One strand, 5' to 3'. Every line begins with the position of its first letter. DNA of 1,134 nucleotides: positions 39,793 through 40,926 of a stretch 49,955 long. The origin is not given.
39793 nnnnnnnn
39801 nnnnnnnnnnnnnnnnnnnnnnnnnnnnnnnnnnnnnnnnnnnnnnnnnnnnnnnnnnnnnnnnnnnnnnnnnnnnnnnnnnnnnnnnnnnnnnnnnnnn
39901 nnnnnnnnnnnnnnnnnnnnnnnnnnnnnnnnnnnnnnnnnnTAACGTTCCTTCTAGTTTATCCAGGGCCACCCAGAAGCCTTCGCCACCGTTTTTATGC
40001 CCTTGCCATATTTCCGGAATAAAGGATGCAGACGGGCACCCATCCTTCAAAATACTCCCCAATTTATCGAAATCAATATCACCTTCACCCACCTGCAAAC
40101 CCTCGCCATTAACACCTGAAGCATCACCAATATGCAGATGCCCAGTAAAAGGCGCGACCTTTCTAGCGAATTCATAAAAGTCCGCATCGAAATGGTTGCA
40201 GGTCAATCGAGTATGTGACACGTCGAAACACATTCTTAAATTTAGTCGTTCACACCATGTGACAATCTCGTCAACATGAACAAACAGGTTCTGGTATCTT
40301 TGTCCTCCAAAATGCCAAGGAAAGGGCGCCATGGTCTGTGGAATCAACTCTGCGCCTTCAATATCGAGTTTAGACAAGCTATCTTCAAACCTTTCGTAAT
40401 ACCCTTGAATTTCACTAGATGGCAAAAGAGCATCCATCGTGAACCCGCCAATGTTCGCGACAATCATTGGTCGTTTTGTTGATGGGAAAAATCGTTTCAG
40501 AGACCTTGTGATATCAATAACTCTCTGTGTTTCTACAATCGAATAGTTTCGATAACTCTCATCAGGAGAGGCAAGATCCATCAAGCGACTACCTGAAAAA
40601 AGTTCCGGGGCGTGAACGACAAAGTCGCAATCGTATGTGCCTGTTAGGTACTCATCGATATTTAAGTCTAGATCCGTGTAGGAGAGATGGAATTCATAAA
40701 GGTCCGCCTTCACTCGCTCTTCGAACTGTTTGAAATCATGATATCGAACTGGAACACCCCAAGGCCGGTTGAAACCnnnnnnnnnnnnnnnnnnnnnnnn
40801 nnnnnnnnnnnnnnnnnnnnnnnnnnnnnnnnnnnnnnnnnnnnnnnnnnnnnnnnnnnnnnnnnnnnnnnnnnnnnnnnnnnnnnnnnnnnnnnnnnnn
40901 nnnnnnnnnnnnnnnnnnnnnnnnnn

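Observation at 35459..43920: Module A: ulosonic-acid synthase and CMP-activation core wired to heptose-type genes, a candidate undescribed pathway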

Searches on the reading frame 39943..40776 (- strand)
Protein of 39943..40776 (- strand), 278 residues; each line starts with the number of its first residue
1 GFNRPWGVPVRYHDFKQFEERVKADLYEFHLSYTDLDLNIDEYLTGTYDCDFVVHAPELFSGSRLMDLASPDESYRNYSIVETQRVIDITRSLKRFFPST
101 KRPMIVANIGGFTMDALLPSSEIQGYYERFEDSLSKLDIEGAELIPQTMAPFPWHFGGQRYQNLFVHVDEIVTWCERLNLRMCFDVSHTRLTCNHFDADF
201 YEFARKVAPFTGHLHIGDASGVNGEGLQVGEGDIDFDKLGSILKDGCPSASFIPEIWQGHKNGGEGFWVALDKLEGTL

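Call 51: search_solved_structures(query=A2, max_evalue=10, show_alignments=2)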
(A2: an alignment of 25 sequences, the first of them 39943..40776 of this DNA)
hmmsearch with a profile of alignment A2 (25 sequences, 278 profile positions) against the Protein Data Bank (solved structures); distinct sequences matched with E-value up to 10: 3.
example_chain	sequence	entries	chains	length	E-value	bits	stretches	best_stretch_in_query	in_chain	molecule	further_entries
3wqo_A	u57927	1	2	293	8.7e-06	28.5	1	170-245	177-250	Uncharacterized protein MJ1311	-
3lmz_A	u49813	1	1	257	0.14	14.7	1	180-245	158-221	Putative sugar isomerase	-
1w7p_D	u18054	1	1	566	0.83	12.1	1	59-178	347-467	VPS36P, YLR417W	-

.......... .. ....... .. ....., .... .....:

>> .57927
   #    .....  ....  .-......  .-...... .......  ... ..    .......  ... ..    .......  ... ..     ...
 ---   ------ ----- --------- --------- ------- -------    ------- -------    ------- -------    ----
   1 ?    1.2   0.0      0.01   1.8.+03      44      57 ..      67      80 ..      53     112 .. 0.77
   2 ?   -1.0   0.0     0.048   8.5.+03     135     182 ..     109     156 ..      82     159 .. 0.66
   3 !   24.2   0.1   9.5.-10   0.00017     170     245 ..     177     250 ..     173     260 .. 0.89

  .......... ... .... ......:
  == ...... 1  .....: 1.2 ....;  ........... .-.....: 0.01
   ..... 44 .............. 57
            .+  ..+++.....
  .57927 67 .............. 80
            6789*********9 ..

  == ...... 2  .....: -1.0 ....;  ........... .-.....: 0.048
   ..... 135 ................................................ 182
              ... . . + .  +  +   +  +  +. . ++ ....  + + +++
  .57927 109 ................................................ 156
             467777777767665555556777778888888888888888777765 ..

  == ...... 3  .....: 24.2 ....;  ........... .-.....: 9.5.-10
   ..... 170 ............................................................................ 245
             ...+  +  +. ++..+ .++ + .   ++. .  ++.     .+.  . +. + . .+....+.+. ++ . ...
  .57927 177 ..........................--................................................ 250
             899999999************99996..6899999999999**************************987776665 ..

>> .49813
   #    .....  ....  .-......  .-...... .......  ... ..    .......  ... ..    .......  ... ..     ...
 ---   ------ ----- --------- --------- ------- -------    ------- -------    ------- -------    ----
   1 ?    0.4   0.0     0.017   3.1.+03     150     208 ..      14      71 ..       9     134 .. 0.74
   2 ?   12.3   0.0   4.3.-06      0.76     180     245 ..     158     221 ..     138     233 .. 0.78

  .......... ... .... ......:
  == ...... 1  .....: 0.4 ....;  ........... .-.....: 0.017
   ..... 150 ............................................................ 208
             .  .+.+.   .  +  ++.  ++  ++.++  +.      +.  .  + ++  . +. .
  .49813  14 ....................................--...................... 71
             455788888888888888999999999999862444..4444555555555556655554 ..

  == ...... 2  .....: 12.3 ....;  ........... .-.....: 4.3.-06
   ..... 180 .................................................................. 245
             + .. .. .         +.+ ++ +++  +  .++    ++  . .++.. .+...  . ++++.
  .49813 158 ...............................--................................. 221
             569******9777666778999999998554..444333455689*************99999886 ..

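Call 61: predict_structure(alignment_id=A3)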
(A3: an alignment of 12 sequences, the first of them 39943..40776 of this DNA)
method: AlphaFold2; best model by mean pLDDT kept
length: 278 residues; sequences in the alignment: 12
mean_pLDDT: 69.2   pTM: 0.76
mean pLDDT of the five models: 69.2, 69.1, 68.3, 66.8, 63.1
residues with pLDDT >= 90: 16; 70-90: 138; 50-70: 68; < 50: 56
segments of 3 or more residues with pLDDT < 50: 1-13, 59-63, 113-115, 150-164, 219-231, 257-263
pLDDT, mean of each block of 10 residues (from residue 1): 36 58 71 61 79 69 62 86 86 89 78 56 82 92 74 41 57 84 78 75 90 67 38 74 85 55 52 63
secondary structure, 60 per line:
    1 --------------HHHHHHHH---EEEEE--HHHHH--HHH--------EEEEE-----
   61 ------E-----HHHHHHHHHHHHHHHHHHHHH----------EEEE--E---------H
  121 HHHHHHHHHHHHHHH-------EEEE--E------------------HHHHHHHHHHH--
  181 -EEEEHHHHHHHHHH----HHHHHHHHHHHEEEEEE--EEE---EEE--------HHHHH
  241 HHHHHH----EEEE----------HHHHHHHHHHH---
elements in order: H15-22 E26-30 H33-37 E51-55 H73-93 E104-107 H120-135 E143-146 H168-178 E182-185 H186-195 H200-210 E211-216 E219-221 E225-227 H236-246 E251-254 H265-275

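Call 64: fold_search(model_id=the predicted structure, library=pdb)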
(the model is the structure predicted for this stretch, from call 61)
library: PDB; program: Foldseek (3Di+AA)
matches with E <= 10: 1384; with E <= 0.001: 94
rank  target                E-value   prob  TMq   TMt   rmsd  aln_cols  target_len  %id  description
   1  4pgl_A                9.1e-09  1.00  0.57  0.54   5.3       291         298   17  Crystal structure of engineered D-tagatose 3-epimerase PcDTE-ILS6 (released 2014-10-22)
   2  2ou4_A                1.2e-08  1.00  0.60  0.58   5.3       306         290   16  Crystal structure of D-tagatose 3-epimerase from Pseudomonas cichorii (released 2007-12-25)
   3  4q7i_A                1.7e-08  1.00  0.58  0.55   5.1       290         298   17  Crystal structure of engineered thermostable D-tagatose 3-epimerase PcDTE-Var8 (released 2014-10-22)
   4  4q7i_B                1.9e-08  1.00  0.58  0.56   5.1       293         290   17  Crystal structure of engineered thermostable D-tagatose 3-epimerase PcDTE-Var8 (released 2014-10-22)
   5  2hk0_A                2.2e-08  1.00  0.58  0.56   5.8       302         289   14  Crystal structure of D-psicose 3-epimerase (DPEase) in the absence of substrate (released 2006-08-29)
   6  8xiv                  2.4e-08  1.00  0.56  0.54   5.9       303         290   15  Production of D-psicose (released 2024-12-25)
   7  3cqj_B                3.8e-08  1.00  0.59  0.60   5.2       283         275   13  Crystal Structure of L-xylulose-5-phosphate 3-epimerase UlaE (form B) complex with Zn2+ (released 2008-11-25)
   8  3vni_B                5.4e-08  1.00  0.57  0.55   6.4       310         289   17  Crystal structures of D-Psicose 3-epimerase from Clostridium cellulolyticum H10 and its complex with ketohexose sugars (released 2012-08-01)
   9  8xix                  6.1e-08  1.00  0.56  0.54   6.8       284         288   18  KeDt3e within Co (released 2024-12-25)
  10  3vnj_A                6.5e-08  1.00  0.59  0.57   6.3       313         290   17  Crystal structures of D-Psicose 3-epimerase with D-psicose from Clostridium cellulolyticum H10 (released 2012-08-01)
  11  2ou4_B                9.8e-08  1.00  0.57  0.55   5.7       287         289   17  Crystal structure of D-tagatose 3-epimerase from Pseudomonas cichorii (released 2007-12-25)
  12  3vni_A                1.0e-07  1.00  0.57  0.56   6.3       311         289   16  Crystal structures of D-Psicose 3-epimerase from Clostridium cellulolyticum H10 and its complex with ketohexose sugars (released 2012-08-01)
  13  3cqj_A                1.2e-07  1.00  0.57  0.57   5.4       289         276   12  Crystal Structure of L-xylulose-5-phosphate 3-epimerase UlaE (form B) complex with Zn2+ (released 2008-11-25)
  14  3cqi_A                1.3e-07  1.00  0.56  0.56   5.5       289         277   13  Crystal Structure of L-xylulose-5-phosphate 3-epimerase UlaE (form B) complex with sulfate (released 2008-11-25)
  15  3vni_C                2.3e-07  1.00  0.57  0.55   6.4       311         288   17  Crystal structures of D-Psicose 3-epimerase from Clostridium cellulolyticum H10 and its complex with ketohexose sugars (released 2012-08-01)
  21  6wn6_A                2.6e-06  1.00  0.57  0.59   5.0       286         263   16  Crystal structure of 3-keto-D-glucoside 4-epimerase, YcjR, from E. coli, apo form (released 2020-06-10)
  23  6wn6_B                3.0e-06  1.00  0.55  0.58   5.2       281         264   16  Crystal structure of 3-keto-D-glucoside 4-epimerase, YcjR, from E. coli, apo form (released 2020-06-10)
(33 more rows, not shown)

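Call 86: search_protein_representatives(protein=window:39943-40776:-)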
Query: 278 residues. Proteins with E-value up to 0.001 (for the whole library): 860; up to 1e-10: 589; up to 1e-30: 210. The best 150 are listed.
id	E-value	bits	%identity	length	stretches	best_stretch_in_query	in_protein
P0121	1.1e-115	402.3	61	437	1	2-276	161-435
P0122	6.5e-105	366.9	65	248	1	31-278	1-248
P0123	1.5e-98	346.0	68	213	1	66-277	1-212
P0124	3.7e-92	325.0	49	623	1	2-274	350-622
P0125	8.6e-91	320.5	48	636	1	2-277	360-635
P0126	4.1e-88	311.7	50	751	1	2-277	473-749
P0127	4.4e-87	308.3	49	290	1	2-274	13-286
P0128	2.0e-82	293.1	70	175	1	104-275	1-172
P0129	1.0e-79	284.2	46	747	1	2-278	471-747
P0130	1.8e-74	266.9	45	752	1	2-276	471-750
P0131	2.3e-72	260.0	66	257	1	2-174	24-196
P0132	7.5e-72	258.3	47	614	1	2-275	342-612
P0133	1.8e-71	257.1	46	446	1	18-276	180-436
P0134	2.7e-70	253.2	41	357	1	2-275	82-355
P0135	7.6e-70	251.8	44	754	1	5-274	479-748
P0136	1.3e-69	251.0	42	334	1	2-275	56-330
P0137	7.9e-68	245.1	46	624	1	5-275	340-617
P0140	2.3e-67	243.6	43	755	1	3-275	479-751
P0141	4.5e-67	242.6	44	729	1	2-274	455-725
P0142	5.1e-67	242.5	43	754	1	3-276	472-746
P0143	2.2e-66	240.4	42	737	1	2-274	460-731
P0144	3.3e-66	239.8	43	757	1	2-274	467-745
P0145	8.0e-66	238.5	41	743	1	3-276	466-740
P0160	6.2e-59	215.9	41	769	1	6-274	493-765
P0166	1.3e-57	211.6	40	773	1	5-274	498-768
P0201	2.1e-49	184.7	37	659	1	7-274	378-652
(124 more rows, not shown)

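Call 87: search_protein_families(library=pfam, proteins=[P0126, P0129, P0135, P0160, P0166, P0124, P0127, P0134, P0136, P0201], max_evalue=0.001)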
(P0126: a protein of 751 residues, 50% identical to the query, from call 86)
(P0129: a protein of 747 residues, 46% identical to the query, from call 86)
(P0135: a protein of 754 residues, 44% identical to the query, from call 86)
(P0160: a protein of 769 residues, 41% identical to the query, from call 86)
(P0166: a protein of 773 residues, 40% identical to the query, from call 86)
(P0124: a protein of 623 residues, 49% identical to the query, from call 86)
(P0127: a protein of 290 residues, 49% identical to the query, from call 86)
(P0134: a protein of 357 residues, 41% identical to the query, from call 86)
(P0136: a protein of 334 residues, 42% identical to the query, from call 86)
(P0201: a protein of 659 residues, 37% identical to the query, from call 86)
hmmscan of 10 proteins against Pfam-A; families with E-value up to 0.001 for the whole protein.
P0126 (751 aa): 4 families
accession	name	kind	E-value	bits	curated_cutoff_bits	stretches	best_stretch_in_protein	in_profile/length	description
PF03102.20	NeuB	-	7.1e-81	271.7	22.1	1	151-387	1-240/241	NeuB family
PF01261.30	AP_endonuc_2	-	7.2e-20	72.2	31.1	1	491-746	5-246/249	Xylose isomerase-like TIM barrel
PF00571.33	CBS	-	2e-07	31.7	24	1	11-56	11-56/57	CBS domain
PF08666.17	SAF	-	3.3e-06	28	21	1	405-461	2-62/63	SAF domain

P0129 (747 aa): 4 families
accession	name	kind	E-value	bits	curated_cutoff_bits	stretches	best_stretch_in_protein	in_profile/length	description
PF03102.20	NeuB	-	1.5e-73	247.7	22.1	1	151-384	1-238/241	NeuB family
PF01261.30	AP_endonuc_2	-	2.8e-19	70.3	31.1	1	494-727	10-231/249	Xylose isomerase-like TIM barrel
PF08666.17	SAF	-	1.3e-10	42.1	21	1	404-460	3-63/63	SAF domain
PF00571.33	CBS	-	7.2e-08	33.1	24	1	12-55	12-55/57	CBS domain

P0135 (754 aa): 3 families
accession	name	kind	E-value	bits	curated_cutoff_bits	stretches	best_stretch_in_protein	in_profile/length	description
PF03102.20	NeuB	-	3.1e-73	246.6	22.1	1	152-385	1-239/241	NeuB family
PF01261.30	AP_endonuc_2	-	1e-15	58.6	31.1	1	498-736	19-234/249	Xylose isomerase-like TIM barrel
PF08666.17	SAF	-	4e-05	24.5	21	0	404-455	3-58/63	SAF domain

P0160 (769 aa): 4 families
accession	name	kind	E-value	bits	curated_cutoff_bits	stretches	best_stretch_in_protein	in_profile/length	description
PF03102.20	NeuB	-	1.2e-63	215.2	22.1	1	154-391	1-239/241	NeuB family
PF01261.30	AP_endonuc_2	-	6.1e-14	52.8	31.1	1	529-733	35-219/249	Xylose isomerase-like TIM barrel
PF08666.17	SAF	-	4.3e-08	34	21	1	410-465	3-62/63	SAF domain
PF00571.33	CBS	-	1.7e-05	25.5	24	1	13-57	12-56/57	CBS domain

P0166 (773 aa): 2 families
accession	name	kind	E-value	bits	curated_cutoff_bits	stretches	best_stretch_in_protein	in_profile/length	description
PF03102.20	NeuB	-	1.7e-65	221.3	22.1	1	166-398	1-238/241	NeuB family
PF01261.30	AP_endonuc_2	-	7.4e-10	39.4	31.1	1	542-756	39-234/249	Xylose isomerase-like TIM barrel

P0124 (623 aa): 2 families
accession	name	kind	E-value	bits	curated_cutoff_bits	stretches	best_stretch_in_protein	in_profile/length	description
PF03102.20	NeuB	-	5.6e-65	219.6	22.1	1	30-263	1-238/241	NeuB family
PF01261.30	AP_endonuc_2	-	2e-15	57.6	31.1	1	372-608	9-233/249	Xylose isomerase-like TIM barrel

P0127 (290 aa): 1 family
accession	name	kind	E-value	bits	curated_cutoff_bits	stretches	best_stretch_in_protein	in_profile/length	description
PF01261.30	AP_endonuc_2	-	1e-13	52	31.1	1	64-274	44-234/249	Xylose isomerase-like TIM barrel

P0134 (357 aa): 2 families
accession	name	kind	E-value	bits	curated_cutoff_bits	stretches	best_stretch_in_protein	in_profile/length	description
PF01261.30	AP_endonuc_2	-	2.6e-15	57.2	31.1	1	103-346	8-238/249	Xylose isomerase-like TIM barrel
PF08666.17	SAF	-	3.1e-06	28.1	21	1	15-70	3-62/63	SAF domain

P0136 (334 aa): 1 family
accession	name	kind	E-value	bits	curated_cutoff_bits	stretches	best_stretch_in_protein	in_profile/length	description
PF01261.30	AP_endonuc_2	-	2.4e-20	73.7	31.1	1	106-317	43-234/249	Xylose isomerase-like TIM barrel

P0201 (659 aa): 2 families
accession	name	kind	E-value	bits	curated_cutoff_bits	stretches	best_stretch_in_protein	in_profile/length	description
PF03102.20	NeuB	-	1.5e-60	205.1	22.1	1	44-276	1-238/241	NeuB family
PF01261.30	AP_endonuc_2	-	3.1e-16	60.3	31.1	1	420-638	38-233/249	Xylose isomerase-like TIM barrel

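Call 88: find_encoding_contigs(protein=P0126, flank=10000, max_places=4)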
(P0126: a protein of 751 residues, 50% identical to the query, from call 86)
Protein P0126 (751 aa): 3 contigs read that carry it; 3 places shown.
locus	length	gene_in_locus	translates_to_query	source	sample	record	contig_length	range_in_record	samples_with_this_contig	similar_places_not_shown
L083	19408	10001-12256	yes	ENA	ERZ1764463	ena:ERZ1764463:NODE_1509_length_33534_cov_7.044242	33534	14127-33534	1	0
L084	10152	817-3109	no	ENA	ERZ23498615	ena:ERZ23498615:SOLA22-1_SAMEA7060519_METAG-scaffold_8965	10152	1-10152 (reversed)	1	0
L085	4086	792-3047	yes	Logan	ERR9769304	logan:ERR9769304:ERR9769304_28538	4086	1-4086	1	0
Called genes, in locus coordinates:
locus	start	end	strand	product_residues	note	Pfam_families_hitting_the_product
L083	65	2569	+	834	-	PF02563:Poly_export, PF22461:SLBB_2, PF10531:SLBB, PF22461:SLBB_2, PF10531:SLBB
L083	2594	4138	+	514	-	PF14052:Caps_assemb_Wzi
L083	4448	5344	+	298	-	PF00483:NTP_transferase, PF12804:NTP_transf_3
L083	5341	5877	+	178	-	PF00908:dTDP_sugar_isom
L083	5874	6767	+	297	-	PF01370:Epimerase, PF02719:Polysacc_synt_2 (faint), PF04321:RmlD_sub_bind, PF07993:NAD_binding_4 (faint), PF16363:GDP_Man_Dehyd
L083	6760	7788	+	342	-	PF01073:3Beta_HSD, PF01370:Epimerase, PF02719:Polysacc_synt_2, PF04321:RmlD_sub_bind, PF07993:NAD_binding_4, PF16363:GDP_Man_Dehyd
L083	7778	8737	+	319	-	PF02706:Wzz, PF13807:GNVR (weak)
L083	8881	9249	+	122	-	PF13412:HTH_24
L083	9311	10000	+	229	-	PF02348:CTP_transf_3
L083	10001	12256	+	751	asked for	PF00571:CBS (faint), PF03102:NeuB, PF08666:SAF (weak), PF01261:AP_endonuc_2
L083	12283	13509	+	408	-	PF01943:Polysacc_synt, PF13440:Polysacc_synt_3 (weak)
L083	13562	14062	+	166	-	PF25084:LbH_EIF2B (faint), PF25087:GMPPB_C (faint), PF00132:Hexapep, PF14602:Hexapep_2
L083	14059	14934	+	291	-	-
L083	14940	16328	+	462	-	PF14296:O-ag_pol_Wzy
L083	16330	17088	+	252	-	PF00535:Glycos_transf_2, PF10111:Glyco_tranf_2_2, PF13641:Glyco_tranf_2_3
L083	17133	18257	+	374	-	PF01370:Epimerase, PF04321:RmlD_sub_bind (weak), PF16363:GDP_Man_Dehyd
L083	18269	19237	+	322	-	PF01370:Epimerase, PF04321:RmlD_sub_bind (weak), PF16363:GDP_Man_Dehyd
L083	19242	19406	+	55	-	?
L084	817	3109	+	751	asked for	PF00571:CBS (faint), PF03102:NeuB, PF08666:SAF (weak), PF01261:AP_endonuc_2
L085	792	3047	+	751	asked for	PF00571:CBS (faint), PF03102:NeuB, PF08666:SAF (weak), PF01261:AP_endonuc_2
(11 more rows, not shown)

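Call 89: find_encoding_contigs(protein=P0129, flank=10000, max_places=3)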
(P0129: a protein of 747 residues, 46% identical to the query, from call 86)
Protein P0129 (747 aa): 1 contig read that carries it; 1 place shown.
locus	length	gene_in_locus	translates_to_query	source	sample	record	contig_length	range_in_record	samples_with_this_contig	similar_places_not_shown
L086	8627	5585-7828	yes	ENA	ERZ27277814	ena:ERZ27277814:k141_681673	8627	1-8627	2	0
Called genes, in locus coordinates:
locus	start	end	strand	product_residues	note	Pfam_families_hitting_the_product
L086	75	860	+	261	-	PF05711:TylF, PF13578:Methyltransf_24 (weak)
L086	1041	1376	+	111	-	PF05598:DUF772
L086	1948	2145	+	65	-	PF13333:rve_2 (weak), PF13683:rve_3 (weak)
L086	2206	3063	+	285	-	PF05721:PhyH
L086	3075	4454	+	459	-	-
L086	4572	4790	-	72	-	-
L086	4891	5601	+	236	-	PF02348:CTP_transf_3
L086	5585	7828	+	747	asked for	PF00571:CBS, PF03102:NeuB, PF08666:SAF, PF01261:AP_endonuc_2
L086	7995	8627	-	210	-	?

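Call 90: find_encoding_contigs(protein=P0135, flank=10000, max_places=3)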
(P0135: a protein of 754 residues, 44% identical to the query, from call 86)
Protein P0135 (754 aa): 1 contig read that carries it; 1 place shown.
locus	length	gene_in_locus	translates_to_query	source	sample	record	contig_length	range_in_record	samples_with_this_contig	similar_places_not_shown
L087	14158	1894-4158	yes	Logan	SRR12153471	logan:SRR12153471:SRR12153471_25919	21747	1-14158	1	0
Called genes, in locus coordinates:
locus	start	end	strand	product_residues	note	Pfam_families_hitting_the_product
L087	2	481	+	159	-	?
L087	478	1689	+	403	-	PF04932:Wzy_C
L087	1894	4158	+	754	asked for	PF03102:NeuB, PF01261:AP_endonuc_2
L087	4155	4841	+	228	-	PF02348:CTP_transf_3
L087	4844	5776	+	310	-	-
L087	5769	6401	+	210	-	-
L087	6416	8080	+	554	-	PF00005:ABC_tran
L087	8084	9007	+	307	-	PF13469:Sulfotransfer_3 (faint)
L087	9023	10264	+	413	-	-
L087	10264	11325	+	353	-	-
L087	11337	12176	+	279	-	PF00483:NTP_transferase, PF12804:NTP_transf_3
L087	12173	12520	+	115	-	PF05523:FdtA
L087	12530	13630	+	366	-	PF01041:DegT_DnrJ_EryC1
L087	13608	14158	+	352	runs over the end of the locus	-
